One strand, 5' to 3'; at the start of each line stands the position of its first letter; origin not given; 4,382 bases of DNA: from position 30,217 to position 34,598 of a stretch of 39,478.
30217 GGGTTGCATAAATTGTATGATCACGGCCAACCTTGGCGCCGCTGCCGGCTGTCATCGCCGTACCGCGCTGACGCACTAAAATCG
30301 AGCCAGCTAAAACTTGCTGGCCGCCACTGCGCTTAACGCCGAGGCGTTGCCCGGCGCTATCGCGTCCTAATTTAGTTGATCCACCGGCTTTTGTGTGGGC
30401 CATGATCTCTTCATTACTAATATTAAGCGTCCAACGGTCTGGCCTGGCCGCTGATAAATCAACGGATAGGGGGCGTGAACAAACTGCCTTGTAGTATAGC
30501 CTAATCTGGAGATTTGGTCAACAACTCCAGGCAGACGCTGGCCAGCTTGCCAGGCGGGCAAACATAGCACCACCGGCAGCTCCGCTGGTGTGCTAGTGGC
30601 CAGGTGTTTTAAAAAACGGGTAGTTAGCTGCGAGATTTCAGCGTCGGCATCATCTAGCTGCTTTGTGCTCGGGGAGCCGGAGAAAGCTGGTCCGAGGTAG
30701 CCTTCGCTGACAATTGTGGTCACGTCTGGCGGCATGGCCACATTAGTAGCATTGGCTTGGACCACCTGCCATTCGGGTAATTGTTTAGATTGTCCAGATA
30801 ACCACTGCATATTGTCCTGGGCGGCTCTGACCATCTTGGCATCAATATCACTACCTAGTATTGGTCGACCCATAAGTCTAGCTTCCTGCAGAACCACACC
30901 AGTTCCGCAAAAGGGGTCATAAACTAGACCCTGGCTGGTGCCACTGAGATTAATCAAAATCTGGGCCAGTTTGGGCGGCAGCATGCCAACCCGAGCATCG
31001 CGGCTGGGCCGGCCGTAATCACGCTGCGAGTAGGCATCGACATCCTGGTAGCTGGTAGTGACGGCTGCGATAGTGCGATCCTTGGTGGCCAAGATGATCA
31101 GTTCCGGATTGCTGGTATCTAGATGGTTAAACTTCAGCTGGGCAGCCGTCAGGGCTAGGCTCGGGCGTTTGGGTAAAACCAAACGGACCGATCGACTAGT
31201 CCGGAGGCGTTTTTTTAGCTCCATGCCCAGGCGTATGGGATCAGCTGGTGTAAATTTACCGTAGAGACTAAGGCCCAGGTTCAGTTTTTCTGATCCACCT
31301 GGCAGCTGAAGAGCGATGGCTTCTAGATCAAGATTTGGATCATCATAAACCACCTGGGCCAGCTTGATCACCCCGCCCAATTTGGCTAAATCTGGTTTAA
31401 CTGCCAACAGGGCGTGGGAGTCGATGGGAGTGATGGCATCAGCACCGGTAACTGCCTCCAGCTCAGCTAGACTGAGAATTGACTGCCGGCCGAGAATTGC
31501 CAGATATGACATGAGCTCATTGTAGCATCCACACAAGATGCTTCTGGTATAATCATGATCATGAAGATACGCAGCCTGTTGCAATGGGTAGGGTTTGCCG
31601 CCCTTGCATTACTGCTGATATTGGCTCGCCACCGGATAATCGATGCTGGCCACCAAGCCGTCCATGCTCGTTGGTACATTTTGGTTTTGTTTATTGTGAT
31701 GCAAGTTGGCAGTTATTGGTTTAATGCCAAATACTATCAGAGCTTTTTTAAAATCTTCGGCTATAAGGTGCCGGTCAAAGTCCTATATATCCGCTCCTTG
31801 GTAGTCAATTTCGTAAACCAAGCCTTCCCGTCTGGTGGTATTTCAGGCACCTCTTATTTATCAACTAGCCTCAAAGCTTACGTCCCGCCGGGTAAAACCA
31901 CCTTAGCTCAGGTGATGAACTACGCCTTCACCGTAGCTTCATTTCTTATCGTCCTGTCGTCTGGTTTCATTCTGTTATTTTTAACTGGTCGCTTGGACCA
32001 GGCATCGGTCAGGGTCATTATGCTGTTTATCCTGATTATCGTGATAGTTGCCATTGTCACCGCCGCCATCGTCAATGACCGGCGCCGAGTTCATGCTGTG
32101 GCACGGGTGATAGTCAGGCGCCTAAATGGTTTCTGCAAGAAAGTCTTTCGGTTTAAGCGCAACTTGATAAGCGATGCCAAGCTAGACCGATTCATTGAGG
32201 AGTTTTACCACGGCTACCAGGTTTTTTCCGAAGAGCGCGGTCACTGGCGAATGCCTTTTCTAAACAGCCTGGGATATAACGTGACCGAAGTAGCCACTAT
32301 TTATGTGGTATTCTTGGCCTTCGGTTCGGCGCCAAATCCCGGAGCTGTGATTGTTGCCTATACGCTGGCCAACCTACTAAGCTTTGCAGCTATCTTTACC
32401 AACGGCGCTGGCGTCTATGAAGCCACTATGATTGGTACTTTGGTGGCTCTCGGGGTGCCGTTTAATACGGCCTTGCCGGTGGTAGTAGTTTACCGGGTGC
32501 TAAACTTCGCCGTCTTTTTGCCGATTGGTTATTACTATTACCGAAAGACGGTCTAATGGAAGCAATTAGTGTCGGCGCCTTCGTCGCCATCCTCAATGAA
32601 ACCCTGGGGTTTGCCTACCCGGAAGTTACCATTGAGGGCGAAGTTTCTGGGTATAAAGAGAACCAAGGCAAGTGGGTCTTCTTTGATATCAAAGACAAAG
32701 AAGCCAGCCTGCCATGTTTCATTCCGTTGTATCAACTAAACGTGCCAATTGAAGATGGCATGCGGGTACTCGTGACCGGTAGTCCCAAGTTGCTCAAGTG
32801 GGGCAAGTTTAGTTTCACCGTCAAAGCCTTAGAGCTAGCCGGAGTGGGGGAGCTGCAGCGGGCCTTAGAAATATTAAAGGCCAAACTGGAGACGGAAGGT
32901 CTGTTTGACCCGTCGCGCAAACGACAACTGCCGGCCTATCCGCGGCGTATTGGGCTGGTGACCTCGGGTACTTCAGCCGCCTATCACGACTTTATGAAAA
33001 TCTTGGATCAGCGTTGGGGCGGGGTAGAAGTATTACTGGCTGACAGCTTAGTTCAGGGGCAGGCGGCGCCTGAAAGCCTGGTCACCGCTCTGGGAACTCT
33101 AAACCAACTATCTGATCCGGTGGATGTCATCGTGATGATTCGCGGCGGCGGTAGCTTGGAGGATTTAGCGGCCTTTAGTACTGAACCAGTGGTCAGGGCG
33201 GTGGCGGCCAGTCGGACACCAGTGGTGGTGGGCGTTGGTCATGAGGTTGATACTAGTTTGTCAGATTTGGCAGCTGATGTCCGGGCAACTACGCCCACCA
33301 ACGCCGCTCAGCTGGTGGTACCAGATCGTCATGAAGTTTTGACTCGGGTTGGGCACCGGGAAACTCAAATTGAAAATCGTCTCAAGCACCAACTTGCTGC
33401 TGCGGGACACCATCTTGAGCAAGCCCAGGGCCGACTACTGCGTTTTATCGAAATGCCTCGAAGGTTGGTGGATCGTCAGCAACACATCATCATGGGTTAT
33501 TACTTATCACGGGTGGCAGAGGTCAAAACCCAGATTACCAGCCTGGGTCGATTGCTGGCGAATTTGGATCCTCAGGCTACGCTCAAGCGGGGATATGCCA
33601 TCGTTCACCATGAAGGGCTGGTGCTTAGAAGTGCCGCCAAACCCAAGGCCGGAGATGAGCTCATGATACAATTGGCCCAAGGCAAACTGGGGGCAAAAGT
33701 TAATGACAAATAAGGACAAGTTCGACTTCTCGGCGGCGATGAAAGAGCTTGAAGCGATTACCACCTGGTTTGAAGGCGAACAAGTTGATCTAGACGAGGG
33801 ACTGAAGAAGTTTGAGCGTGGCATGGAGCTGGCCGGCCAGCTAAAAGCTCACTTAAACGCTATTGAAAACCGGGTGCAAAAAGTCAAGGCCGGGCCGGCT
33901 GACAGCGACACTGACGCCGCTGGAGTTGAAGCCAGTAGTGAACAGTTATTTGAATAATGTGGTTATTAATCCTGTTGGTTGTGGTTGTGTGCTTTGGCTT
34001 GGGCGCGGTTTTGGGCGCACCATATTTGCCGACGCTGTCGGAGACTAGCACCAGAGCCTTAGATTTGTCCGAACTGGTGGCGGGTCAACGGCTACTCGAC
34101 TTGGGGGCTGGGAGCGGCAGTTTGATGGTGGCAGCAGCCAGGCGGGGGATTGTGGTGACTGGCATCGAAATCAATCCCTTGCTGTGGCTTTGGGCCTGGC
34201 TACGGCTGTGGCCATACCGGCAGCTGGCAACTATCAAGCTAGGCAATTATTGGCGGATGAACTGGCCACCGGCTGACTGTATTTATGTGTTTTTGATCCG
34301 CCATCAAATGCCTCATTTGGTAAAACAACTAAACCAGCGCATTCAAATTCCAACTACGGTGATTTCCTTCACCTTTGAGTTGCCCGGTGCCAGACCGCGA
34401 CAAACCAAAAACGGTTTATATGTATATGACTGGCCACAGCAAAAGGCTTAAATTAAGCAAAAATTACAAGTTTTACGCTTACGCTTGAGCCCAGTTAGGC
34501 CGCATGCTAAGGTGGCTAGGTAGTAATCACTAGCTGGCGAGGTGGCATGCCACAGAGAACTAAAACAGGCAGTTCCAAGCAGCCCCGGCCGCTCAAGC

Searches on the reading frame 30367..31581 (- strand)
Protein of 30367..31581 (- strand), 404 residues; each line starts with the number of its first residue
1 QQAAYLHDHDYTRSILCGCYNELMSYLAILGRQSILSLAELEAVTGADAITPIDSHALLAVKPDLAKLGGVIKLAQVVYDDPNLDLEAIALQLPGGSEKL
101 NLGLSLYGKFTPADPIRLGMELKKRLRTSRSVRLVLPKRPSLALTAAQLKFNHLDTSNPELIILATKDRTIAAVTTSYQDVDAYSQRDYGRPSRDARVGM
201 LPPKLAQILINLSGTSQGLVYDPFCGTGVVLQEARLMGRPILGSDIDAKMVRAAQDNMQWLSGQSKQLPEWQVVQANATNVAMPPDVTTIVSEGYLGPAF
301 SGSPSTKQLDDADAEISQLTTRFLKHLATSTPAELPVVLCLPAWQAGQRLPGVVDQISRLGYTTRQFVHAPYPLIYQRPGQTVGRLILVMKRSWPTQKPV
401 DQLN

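Call 86: search_protein_families(library=pfam, proteins=[window:30367-31581:-], max_evalue=0.001)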
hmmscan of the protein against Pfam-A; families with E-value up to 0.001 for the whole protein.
window:30367-31581:- (404 aa): 4 families
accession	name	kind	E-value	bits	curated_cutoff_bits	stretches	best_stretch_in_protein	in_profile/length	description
PF01170.24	UPF0020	-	2.4e-10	40.9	22.3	1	198-293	9-128/197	RMKL-like, methyltransferase domain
PF01555.25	N6_N4_Mtase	-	3.8e-08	34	26.7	1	201-255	166-220/221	DNA methylase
PF11599.14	AviRa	-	0.00021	21.3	25.7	1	218-264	53-103/232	RRNA methyltransferase AviRa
PF13649.12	Methyltransf_25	-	0.00088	20.4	27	0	221-286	2-64/97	Methyltransferase domain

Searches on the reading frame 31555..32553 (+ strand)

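Call 86: search_protein_families(library=pfam, proteins=[window:31555-32553:+], max_evalue=0.001)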
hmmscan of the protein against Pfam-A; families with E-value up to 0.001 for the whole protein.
window:31555-32553:+ (333 aa): 1 family
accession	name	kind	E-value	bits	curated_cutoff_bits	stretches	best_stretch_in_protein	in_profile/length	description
PF03706.18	LPG_synthase_TM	-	7e-25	88.5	33.4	1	12-325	3-302/302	Lysylphosphatidylglycerol synthase TM region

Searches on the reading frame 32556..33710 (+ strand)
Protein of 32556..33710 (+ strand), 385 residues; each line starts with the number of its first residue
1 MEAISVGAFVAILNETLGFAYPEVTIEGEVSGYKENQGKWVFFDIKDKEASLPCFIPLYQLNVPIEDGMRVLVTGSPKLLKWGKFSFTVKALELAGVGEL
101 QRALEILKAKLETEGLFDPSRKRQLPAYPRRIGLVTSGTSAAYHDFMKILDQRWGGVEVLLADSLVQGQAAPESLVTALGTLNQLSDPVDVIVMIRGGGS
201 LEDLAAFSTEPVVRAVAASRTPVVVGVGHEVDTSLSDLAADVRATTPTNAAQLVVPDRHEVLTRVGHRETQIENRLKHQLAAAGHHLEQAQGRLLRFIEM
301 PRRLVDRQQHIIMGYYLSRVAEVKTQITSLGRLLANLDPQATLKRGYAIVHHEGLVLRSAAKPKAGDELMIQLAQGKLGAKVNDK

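Call 86: search_protein_families(library=pfam, proteins=[window:32556-33710:+], max_evalue=0.001)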
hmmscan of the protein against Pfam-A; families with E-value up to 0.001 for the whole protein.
window:32556-33710:+ (385 aa): 3 families
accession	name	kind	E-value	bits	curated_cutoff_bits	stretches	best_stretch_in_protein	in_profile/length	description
PF02601.20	Exonuc_VII_L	-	1.1e-77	262.1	35.9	2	116-310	1-190/315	Exonuclease VII, large subunit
PF13742.12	tRNA_anti_2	-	8.5e-11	42.4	27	1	5-92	2-94/95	OB-fold nucleic acid binding domain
PF01336.31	tRNA_anti-codon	-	1.3e-07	31.9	27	1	24-93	1-73/75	OB-fold nucleic acid binding domain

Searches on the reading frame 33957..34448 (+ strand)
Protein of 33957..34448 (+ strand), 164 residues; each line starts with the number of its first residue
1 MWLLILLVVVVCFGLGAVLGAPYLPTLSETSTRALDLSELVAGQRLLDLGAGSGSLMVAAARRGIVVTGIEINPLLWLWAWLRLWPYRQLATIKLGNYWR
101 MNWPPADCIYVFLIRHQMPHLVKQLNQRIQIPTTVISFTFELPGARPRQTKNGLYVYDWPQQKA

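Call 109: search_protein_families(library=pfam, proteins=[window:33957-34448:+], max_evalue=0.001)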
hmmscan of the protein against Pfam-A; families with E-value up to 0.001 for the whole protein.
window:33957-34448:+ (164 aa): 2 families
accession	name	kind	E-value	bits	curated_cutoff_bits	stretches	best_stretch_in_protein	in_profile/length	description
PF13489.12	Methyltransf_23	-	0.00026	21.2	27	1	40-96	20-68/164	Methyltransferase domain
PF02353.26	CMAS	-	0.00086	19.1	27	0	33-72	53-93/273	Mycolic acid cyclopropane synthetase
